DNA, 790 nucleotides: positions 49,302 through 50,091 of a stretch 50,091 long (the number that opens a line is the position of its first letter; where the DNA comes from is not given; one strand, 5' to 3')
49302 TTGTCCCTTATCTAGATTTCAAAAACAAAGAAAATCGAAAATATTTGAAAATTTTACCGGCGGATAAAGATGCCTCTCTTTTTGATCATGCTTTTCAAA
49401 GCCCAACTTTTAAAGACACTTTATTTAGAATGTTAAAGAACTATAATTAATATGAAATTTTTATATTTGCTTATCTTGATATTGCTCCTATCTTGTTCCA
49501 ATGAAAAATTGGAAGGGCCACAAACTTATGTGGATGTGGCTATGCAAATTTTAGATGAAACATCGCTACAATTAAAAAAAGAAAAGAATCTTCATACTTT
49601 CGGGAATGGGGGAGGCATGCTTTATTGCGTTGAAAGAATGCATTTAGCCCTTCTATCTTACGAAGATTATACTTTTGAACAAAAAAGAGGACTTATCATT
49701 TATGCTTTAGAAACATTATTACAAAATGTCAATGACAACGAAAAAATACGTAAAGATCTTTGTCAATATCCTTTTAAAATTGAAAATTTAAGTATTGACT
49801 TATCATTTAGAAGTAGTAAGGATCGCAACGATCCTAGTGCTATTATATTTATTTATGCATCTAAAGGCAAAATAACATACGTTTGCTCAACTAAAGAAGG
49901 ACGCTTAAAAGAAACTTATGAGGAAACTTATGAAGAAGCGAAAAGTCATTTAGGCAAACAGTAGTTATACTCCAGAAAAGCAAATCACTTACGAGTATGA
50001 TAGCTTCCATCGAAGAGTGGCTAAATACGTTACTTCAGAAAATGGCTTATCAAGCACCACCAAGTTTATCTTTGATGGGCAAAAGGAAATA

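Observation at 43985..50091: Sec-signal Rhs/YD polymorphic-toxin locus in a chlamydia-like backbone with no T6SS or Tc context in view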

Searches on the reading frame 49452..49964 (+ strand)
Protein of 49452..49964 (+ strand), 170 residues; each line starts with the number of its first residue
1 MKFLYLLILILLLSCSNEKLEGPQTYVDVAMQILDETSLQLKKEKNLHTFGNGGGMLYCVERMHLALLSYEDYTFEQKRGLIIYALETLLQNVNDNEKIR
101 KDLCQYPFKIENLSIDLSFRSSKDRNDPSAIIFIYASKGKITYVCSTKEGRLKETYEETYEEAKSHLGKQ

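Call 6: search_protein_families(library=pfam, proteins=[window:49452-49964:+], max_evalue=0.1)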
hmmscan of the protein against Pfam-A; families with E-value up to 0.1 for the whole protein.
window:49452-49964:+ (170 aa): 0 families

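Call 7: search_protein_families(library=ncbifam, proteins=[window:49452-49964:+], max_evalue=0.1)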
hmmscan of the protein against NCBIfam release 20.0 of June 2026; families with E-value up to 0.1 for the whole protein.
window:49452-49964:+ (170 aa): 0 families

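Call 8: find_encoding_contigs(protein=window:49452-49964:+, flank=10000, max_places=6)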
Protein window:49452-49964:+ (170 aa): 1 contig read that carries it; 1 place shown.
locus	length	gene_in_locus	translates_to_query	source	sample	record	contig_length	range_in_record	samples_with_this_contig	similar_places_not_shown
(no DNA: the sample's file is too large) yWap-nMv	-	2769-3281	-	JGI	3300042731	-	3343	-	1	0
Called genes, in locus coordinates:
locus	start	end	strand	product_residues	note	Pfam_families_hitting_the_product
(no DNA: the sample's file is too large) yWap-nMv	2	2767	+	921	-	?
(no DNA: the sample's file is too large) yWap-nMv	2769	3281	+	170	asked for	-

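Call 25: find_homologous_proteins(query=window:49452-49964:+, max_evalue=0.001)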
Query window:49452-49964:+ (170 aa): 4 proteins with E <= 0.001 among 111 candidates.
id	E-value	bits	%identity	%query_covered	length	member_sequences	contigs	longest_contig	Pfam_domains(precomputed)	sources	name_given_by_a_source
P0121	2.4e-106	371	100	100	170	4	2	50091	-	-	-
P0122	8.0e-86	304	85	90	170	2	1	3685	-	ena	-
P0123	1.2e-56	209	75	79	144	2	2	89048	-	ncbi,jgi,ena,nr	ncbi:MAG: hypothetical protein COT84_05815 [Chlamydiae bacterium CG10_big_fil_rev_8_21_14_0_10_35_9]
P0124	3.9e-11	61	33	99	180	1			-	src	-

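Call 26: find_encoding_contigs(protein=P0123, flank=10000, max_places=4)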
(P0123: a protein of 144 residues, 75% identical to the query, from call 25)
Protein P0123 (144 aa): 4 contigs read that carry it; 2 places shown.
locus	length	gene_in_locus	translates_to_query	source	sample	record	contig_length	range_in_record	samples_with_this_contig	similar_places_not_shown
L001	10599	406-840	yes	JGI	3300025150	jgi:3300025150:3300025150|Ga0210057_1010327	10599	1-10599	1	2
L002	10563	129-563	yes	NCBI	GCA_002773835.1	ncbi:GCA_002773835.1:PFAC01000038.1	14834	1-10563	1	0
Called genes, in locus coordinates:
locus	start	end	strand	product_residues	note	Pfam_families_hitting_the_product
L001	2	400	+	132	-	?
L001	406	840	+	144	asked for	-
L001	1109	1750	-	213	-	-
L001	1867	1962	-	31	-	-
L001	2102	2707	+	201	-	PF01726:LexA_DNA_bind, PF00717:Peptidase_S24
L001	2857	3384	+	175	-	PF00293:NUDIX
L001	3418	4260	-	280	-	-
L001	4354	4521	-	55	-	-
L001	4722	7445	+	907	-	PF00772:DnaB, PF13481:AAA_25, PF03796:DnaB_C, PF14890:Intein_splicing, PF14528:LAGLIDADG_3, PF03796:DnaB_C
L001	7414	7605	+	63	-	-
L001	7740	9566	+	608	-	PF01134:GIDA, PF01262:AlaDh_PNT_C (faint), PF07992:Pyr_redox_2 (weak), PF12831:FAD_oxidored (weak), PF21680:GIDA_C_1st, PF13932:SAM_GIDA_C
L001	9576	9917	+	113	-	-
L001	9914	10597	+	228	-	?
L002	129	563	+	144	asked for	-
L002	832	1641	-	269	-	PF02498:Bro-N (weak)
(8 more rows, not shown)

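Call 27: find_encoding_contigs(protein=P0122, flank=10000, max_places=4)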
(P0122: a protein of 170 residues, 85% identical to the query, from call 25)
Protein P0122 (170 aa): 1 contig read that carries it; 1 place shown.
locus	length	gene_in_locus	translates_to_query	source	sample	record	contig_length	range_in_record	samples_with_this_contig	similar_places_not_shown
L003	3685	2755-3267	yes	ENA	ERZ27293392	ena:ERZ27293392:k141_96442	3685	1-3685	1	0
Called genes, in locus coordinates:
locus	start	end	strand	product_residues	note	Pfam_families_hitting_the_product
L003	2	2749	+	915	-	?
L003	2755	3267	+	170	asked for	-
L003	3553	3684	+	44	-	?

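Call 70: search_protein_families(library=padloc, proteins=[window:49452-49961:+], max_evalue=0.01)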
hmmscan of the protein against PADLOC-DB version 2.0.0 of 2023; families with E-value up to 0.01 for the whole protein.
window:49452-49961:+ (170 aa): 0 families

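Call 71: find_homologous_proteins(query=A2, max_evalue=0.001)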
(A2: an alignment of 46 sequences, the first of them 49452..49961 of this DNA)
Query A2 (46 sequences) (170 aa, profile of the alignment): 9 proteins with E <= 0.001 among 5590 candidates.
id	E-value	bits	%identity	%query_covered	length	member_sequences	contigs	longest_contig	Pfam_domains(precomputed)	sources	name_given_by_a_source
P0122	9.1e-50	187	85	90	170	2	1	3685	-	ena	-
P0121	1.7e-46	176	100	100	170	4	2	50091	-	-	-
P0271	2.6e-38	150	-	-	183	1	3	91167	-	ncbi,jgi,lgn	-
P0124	3.5e-37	146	33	99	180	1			-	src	-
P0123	3.9e-36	142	75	79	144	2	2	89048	-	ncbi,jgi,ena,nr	ncbi:MAG: hypothetical protein COT84_05815 [Chlamydiae bacterium CG10_big_fil_rev_8_21_14_0_10_35_9]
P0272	1.1e-35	141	-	-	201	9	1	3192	-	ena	-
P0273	3.6e-35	139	31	82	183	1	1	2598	-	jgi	jgi:hypothetical protein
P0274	5.7e-35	139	-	-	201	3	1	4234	-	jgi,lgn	jgi:hypothetical protein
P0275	1.4e-13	69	56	49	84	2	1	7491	-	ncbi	ncbi:MAG: hypothetical protein COT84_04985, partial [Chlamydiae bacterium CG10_big_fil_rev_8_21_14_0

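Call 73: find_encoding_contigs(protein=P0275, flank=8000, max_places=3)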
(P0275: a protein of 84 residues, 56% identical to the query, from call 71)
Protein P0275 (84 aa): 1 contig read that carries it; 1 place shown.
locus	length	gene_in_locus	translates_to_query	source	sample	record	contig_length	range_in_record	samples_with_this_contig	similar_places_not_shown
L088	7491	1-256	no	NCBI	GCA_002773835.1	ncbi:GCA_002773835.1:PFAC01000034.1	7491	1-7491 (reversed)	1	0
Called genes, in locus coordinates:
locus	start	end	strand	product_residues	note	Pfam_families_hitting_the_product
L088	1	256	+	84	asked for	?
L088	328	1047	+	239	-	-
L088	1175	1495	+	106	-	-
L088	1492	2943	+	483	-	PF17767:NAPRTase_N, PF04095:NAPRTase, PF17956:NAPRTase_C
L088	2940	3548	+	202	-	PF00857:Isochorismatase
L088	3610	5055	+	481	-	PF07399:Na_H_antiport_3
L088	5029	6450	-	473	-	-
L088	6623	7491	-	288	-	PF27087:LRR_TMOD-LMOD (weak), PF13516:LRR_6 (faint)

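Call 75: predict_structure(alignment_id=A3)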
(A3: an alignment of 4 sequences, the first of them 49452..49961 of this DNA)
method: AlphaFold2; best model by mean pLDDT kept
length: 170 residues; sequences in the alignment: 4
mean_pLDDT: 67.0   pTM: 0.65
mean pLDDT of the five models: 67.0, 65.8, 60.0, 51.2, 43.2
residues with pLDDT >= 90: 0; 70-90: 78; 50-70: 68; < 50: 24
segments of 3 or more residues with pLDDT < 50: 16-21, 53-62, 121-126
pLDDT, mean of each block of 10 residues (from residue 1): 61 49 65 78 74 41 61 74 82 82 70 64 49 72 70 76 74
secondary structure, 60 per line:
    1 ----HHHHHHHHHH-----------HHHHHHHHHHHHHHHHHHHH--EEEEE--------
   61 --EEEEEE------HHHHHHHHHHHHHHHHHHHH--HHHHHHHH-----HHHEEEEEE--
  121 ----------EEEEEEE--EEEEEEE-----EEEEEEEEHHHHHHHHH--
elements in order: H5-14 H26-45 E48-52 E63-68 H75-94 H97-104 E113-118 E131-137 E140-146 E152-159 H160-168

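Call 77: find_encoding_contigs(protein=P0271, flank=10000, max_places=2)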
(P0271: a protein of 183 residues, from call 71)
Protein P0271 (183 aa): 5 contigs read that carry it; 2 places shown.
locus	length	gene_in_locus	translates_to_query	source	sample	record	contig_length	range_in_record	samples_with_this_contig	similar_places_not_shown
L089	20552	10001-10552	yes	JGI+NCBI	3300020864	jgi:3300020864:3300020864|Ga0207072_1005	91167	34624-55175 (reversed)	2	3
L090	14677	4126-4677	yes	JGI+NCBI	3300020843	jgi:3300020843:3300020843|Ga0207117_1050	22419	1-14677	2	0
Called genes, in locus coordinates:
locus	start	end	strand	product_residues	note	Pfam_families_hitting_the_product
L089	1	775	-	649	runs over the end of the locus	PF02824:TGS, PF07973:tRNA_SAD, PF00587:tRNA-synt_2b, PF03129:HGTP_anticodon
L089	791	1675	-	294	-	PF00348:polyprenyl_synt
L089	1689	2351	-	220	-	PF25084:LbH_EIF2B (weak), PF00132:Hexapep, PF25087:GMPPB_C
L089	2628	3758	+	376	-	PF05958:tRNA_U5-meth_tr, PF03602:Cons_hypoth95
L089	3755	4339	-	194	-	PF03729:DUF308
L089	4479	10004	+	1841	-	PF05593:RHS_repeat (faint), PF25023:TEN_YD-shell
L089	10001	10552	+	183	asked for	-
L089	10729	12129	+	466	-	PF03219:TLC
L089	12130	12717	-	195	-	PF03602:Cons_hypoth95, PF05175:MTS, PF09445:Methyltransf_15 (weak), PF13847:Methyltransf_31 (weak)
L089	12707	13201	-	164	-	PF16156:DUF4864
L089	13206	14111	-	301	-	PF13240:Zn_Ribbon_1 (weak), PF16156:DUF4864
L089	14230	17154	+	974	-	-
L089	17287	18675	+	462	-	-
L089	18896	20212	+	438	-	PF13173:AAA_14, PF13401:AAA_22 (faint), PF13635:DUF4143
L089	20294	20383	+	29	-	PF09604:Potass_KdpF (weak)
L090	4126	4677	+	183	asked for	-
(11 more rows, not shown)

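Call 78: fold_search(model_id=the predicted structure, library=pdb)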
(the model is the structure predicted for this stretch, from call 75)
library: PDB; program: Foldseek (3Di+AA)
matches with E <= 10: 530; with E <= 0.001: 0
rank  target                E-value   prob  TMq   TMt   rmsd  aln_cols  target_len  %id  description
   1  8hsb_A                8.2e-02  0.14  0.23  0.13  17.6       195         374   11  Cryo-EM Structure of CdnG-E2 complex from Serratia marcescens (UltrAuFoil) (released 2024-05-01)
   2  5bpi_C                1.2e-01  0.09  0.18  0.14  16.9       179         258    9  Structure of TrmBL2, an archaeal chromatin protein, shows a novel mode of DNA binding. (released 2015-09-02)
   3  6p80                  2.8e-01  0.21  0.31  0.19  10.6       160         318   12  Structure of E. coli MS115-1 CdnC + ATP (released 2019-12-25)
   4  7fud_B                3.3e-01  0.20  0.33  0.19  13.3       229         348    9  Crystal Structure of human cyclic GMP-AMP synthase in complex with 5-benzyl-2-[[2-chloro-5-(1-methylpyrazol-3-yl)pheny (released 2024-02-21)
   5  6p8v_G                4.7e-01  0.12  0.28  0.18  11.4       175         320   12  Structure of E. coli MS115-1 HORMA:CdnC:Trip13 complex (released 2019-12-25)
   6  5x8z_A                4.7e-01  0.06  0.14  0.10  12.4       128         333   16  Unique Choloylglycine Hydrolase(CGH) member from Shewanella loihica PV-4 (released 2018-03-07)
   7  3wgo_B                5.7e-01  0.03  0.13  0.09  18.0       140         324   11  Crystal structure of Q154L/T173I/R199M/P248S/H249/N276S mutant of meso-dapdh from Clostridium tetani E88 (released 2014-08-20)
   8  6s2v_C                6.0e-01  0.12  0.26  0.15  15.5       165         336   11  Structure of the N-terminal catalytic region of T. thermophilus Rel (released 2020-07-08)
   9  2ffg_B                6.8e-01  0.35  0.26  0.46   5.2        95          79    9  Novel x-ray structure of the YkuJ protein from Bacillus subtilis. Northeast Structural Genomics target SR360. (released 2005-12-27)
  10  6utu_I                7.2e-01  0.08  0.14  0.10  12.7        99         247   13  Crystal structure of minor pseudopilin ternary complex of XcpVWX from the Type 2 secretion system of Pseudomonas aerug (released 2020-09-02)
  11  6u7b_A                7.7e-01  0.12  0.30  0.19  10.8       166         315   14  Structure of E. coli MS115-1 CdnC:HORMA-deltaN complex (released 2019-12-25)
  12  4xq7                  7.7e-01  0.12  0.26  0.16  12.2       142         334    8  The crystal structure of the OAS-like domain (OLD) of human OASL (released 2015-04-22)
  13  8imf_A                8.1e-01  0.15  0.33  0.20   8.7       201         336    9  Human cGAS catalytic domain bound with baicalein (released 2024-01-03)
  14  1r89                  8.6e-01  0.44  0.29  0.12   3.3        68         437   15  Crystal Structures of an Archaeal Class I CCA-Adding Enzyme and Its Nucleotide Complexes (released 2003-12-16)
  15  4atb_D                9.2e-01  0.14  0.28  0.18  10.8       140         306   15  Crystal structure of the NF90-NF45 dimerisation domain complex with CTP (released 2012-08-01)
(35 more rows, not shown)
